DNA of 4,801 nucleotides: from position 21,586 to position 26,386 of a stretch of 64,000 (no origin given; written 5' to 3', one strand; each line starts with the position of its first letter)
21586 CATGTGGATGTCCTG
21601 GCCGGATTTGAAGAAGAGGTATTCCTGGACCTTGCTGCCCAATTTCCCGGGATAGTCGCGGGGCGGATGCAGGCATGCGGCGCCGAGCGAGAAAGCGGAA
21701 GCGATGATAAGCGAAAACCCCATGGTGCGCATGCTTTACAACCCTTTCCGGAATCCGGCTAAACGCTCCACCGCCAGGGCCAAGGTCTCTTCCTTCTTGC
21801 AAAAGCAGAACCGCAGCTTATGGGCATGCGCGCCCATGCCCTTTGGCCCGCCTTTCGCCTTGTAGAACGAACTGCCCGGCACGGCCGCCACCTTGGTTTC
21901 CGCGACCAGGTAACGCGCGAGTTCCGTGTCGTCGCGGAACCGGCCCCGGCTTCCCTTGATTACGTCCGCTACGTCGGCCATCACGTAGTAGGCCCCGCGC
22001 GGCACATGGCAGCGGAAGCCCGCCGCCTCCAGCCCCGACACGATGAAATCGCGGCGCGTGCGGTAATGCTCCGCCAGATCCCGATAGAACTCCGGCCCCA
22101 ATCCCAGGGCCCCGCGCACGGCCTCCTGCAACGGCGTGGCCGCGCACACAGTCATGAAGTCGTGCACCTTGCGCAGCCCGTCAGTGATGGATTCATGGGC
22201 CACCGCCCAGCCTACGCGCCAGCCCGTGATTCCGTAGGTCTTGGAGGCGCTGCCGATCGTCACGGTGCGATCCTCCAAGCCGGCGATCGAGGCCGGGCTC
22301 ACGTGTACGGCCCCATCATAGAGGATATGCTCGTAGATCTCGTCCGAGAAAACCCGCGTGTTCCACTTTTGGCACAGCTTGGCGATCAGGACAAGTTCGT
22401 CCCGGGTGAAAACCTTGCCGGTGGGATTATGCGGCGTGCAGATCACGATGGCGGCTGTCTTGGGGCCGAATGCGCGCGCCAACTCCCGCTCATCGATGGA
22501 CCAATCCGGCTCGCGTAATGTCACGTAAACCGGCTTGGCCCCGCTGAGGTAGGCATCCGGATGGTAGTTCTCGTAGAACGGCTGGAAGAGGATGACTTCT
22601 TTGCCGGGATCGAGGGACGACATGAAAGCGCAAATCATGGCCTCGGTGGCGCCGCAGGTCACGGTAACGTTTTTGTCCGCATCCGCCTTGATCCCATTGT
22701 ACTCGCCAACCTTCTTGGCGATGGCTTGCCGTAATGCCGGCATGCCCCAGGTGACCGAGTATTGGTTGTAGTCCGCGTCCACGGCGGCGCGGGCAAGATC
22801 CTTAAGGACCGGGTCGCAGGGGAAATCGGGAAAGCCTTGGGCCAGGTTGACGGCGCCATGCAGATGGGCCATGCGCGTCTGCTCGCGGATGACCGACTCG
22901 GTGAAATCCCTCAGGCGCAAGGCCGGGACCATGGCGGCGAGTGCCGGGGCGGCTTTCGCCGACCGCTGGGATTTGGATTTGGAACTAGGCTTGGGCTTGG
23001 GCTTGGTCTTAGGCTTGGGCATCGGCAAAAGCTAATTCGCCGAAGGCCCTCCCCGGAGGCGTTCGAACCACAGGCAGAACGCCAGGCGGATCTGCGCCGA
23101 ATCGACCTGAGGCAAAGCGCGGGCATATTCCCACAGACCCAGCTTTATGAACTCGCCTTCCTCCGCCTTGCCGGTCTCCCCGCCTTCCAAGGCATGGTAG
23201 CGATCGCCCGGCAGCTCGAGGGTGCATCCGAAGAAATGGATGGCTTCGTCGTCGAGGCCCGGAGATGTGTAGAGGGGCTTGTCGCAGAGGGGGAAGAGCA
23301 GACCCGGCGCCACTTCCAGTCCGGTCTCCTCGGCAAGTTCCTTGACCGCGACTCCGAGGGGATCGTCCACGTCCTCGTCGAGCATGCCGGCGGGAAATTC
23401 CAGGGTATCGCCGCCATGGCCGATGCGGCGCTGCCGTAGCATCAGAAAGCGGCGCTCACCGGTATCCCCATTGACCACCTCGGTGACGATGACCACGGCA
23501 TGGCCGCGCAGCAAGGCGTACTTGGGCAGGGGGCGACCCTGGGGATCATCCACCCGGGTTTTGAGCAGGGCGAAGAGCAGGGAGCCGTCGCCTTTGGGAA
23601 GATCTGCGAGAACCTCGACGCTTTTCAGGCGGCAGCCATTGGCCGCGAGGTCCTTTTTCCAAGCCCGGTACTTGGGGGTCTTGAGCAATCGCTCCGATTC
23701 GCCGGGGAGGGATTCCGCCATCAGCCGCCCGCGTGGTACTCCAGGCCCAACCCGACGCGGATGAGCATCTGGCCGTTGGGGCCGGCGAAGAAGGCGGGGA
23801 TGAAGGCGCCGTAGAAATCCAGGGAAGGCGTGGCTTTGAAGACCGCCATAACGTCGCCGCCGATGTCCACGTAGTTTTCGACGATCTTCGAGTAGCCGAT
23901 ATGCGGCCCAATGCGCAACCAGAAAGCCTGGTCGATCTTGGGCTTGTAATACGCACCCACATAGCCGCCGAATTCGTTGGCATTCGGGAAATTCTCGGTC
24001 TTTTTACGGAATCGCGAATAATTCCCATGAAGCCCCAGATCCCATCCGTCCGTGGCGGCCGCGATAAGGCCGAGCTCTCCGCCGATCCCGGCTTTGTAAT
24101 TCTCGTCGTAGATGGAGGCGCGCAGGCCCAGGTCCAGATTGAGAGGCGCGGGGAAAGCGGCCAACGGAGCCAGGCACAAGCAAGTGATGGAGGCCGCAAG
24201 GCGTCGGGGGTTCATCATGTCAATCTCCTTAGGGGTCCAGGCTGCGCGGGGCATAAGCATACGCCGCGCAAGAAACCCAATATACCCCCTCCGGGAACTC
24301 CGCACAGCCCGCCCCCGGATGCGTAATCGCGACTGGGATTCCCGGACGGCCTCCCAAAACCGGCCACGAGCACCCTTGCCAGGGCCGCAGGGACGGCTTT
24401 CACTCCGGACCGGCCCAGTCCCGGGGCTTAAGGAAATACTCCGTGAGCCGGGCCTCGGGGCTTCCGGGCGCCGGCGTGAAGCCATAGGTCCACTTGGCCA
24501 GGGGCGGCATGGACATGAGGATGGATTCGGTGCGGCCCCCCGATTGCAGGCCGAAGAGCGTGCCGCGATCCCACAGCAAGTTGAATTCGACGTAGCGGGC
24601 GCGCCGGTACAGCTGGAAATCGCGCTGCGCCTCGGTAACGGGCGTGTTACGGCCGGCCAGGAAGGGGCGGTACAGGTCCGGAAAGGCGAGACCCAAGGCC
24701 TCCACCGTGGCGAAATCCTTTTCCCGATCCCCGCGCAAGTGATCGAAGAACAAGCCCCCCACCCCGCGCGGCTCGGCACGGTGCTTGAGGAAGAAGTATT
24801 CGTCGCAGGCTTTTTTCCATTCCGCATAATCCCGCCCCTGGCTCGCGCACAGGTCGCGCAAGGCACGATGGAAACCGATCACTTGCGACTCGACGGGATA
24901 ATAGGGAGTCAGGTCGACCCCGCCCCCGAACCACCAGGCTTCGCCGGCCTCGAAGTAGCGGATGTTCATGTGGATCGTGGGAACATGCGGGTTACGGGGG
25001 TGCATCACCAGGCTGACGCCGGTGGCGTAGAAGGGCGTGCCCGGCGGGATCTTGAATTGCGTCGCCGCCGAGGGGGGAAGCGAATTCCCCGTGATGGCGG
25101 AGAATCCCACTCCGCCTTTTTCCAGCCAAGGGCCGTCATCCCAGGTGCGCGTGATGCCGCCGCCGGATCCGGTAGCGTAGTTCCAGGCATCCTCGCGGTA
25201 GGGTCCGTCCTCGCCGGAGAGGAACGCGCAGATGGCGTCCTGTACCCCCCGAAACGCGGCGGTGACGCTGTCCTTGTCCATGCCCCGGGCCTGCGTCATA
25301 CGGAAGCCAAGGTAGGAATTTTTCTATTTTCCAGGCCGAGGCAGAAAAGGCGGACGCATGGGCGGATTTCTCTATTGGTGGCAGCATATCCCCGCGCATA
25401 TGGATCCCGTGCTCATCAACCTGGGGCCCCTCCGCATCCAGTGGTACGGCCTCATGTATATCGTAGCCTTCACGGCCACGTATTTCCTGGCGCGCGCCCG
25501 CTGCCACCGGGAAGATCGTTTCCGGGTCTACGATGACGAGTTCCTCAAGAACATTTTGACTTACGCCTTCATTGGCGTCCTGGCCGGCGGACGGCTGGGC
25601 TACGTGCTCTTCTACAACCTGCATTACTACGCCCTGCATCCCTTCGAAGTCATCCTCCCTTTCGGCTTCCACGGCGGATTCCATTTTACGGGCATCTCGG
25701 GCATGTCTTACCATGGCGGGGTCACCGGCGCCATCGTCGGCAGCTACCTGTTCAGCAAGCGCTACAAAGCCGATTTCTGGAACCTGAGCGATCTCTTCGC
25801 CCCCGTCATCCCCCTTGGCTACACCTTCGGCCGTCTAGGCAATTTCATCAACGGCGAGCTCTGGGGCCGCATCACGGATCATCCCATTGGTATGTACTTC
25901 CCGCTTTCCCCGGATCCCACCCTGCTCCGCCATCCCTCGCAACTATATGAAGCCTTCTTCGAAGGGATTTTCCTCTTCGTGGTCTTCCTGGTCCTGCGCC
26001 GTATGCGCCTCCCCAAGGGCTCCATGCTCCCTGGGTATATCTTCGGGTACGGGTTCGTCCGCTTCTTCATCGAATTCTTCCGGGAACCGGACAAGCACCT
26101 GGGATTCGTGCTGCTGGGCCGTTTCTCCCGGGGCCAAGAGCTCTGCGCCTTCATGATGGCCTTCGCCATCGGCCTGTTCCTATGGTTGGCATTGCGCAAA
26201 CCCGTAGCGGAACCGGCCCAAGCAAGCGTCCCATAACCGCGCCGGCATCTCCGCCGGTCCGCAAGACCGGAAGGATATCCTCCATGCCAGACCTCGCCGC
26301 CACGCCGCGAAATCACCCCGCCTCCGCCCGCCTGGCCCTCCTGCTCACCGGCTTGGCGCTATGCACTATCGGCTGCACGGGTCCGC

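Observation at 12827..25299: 12.5-kb same-strand run of secreted carbohydrate-active and redox proteins, several with T9SS sorting domains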

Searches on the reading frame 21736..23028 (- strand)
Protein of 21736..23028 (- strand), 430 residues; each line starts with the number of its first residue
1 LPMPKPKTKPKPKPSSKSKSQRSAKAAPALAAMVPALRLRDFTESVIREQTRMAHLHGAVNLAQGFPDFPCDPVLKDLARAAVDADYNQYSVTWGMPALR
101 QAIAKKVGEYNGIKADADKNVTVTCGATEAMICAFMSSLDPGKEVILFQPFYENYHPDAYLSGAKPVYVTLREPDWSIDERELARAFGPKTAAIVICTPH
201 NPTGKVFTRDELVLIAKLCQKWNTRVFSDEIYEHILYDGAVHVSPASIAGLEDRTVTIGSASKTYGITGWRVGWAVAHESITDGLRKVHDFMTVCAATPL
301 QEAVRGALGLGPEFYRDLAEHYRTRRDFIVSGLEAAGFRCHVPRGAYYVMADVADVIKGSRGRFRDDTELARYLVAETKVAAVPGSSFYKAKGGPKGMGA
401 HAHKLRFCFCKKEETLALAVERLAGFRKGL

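Call 5: search_protein_families(library=pfam, proteins=[window:21736-23028:-], max_evalue=0.01)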
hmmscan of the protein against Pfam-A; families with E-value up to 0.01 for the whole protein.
window:21736-23028:- (430 aa): 5 families
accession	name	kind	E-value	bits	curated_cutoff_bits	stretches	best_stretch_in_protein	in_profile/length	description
PF00155.27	Aminotran_1_2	-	1.6e-66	225.4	19.7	1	60-423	4-361/361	Aminotransferase class I and II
PF01041.23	DegT_DnrJ_EryC1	-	2.9e-06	27.2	19.8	1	118-229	39-145/360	DegT/DnrJ/EryC1/StrS aminotransferase family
PF01053.26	Cys_Met_Meta_PP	-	0.003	16.6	27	1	117-227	67-171/381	Cys/Met metabolism PLP-dependent enzyme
PF00266.25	Aminotran_5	-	0.0034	16.9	21.5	1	113-217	56-166/371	Aminotransferase class-V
PF04864.19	Alliinase_C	-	0.0054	16.1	22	1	114-293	62-222/363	Allinase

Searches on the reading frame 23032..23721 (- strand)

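Call 5: search_protein_families(library=pfam, proteins=[window:23032-23721:-], max_evalue=0.01)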
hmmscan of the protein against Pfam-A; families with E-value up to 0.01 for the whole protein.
window:23032-23721:- (229 aa): 1 family
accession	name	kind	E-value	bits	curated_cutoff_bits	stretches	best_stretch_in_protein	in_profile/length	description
PF00293.34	NUDIX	-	1e-08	35.7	21.1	1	76-159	5-86/134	NUDIX domain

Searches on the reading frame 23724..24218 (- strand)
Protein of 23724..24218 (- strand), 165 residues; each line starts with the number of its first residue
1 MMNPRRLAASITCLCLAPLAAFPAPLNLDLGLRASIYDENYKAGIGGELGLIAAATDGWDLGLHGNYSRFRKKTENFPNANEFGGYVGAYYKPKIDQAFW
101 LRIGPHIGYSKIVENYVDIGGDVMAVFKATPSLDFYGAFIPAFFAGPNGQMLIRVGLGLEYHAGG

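Call 44: search_protein_families(library=ncbifam, proteins=[window:23724-24218:-], max_evalue=10)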
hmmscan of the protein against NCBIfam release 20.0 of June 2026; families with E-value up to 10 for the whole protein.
window:23724-24218:- (165 aa): 2 families
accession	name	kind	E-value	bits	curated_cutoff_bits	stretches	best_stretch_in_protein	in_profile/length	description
NF047328.1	OMP_TP0733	subfamily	0.041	13.3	130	1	106-134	76-104/202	TP0733 family outer membrane beta-barrel protein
NF011134.0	PRK14553.3-3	equivalog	0.14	12.1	185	1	88-130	3-45/95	ribosomal-processing cysteine protease Prp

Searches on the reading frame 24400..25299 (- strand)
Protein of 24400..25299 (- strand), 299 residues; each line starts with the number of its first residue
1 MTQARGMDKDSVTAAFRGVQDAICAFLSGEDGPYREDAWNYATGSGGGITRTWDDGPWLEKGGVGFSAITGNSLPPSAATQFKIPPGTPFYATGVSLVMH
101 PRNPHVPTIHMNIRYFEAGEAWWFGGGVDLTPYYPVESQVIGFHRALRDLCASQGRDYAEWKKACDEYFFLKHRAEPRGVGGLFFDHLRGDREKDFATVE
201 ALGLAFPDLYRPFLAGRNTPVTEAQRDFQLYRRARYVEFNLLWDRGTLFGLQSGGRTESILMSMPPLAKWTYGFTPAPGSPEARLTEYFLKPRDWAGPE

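Call 5: search_protein_families(library=pfam, proteins=[window:24400-25299:-], max_evalue=0.01)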
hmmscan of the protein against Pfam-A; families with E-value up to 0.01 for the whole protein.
window:24400-25299:- (299 aa): 1 family
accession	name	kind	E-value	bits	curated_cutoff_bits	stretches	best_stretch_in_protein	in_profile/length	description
PF01218.23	Coprogen_oxidas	-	4.1e-107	357.7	31.8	1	12-295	2-295/295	Coproporphyrinogen III oxidase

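Call 9: find_encoding_contigs(protein=window:24400-25299:-, flank=10000, max_places=6)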
Protein window:24400-25299:- (299 aa): no gene with exactly this product is on record in the collection.

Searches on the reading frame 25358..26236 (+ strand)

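Call 5: search_protein_families(library=pfam, proteins=[window:25358-26236:+], max_evalue=0.01)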
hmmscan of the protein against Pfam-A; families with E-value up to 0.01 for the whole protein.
window:25358-26236:+ (292 aa): 1 family
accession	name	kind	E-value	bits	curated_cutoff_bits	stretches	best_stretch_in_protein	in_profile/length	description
PF01790.23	LGT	-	2.1e-65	220.8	24.9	1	17-276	1-240/240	Prolipoprotein diacylglyceryl transferase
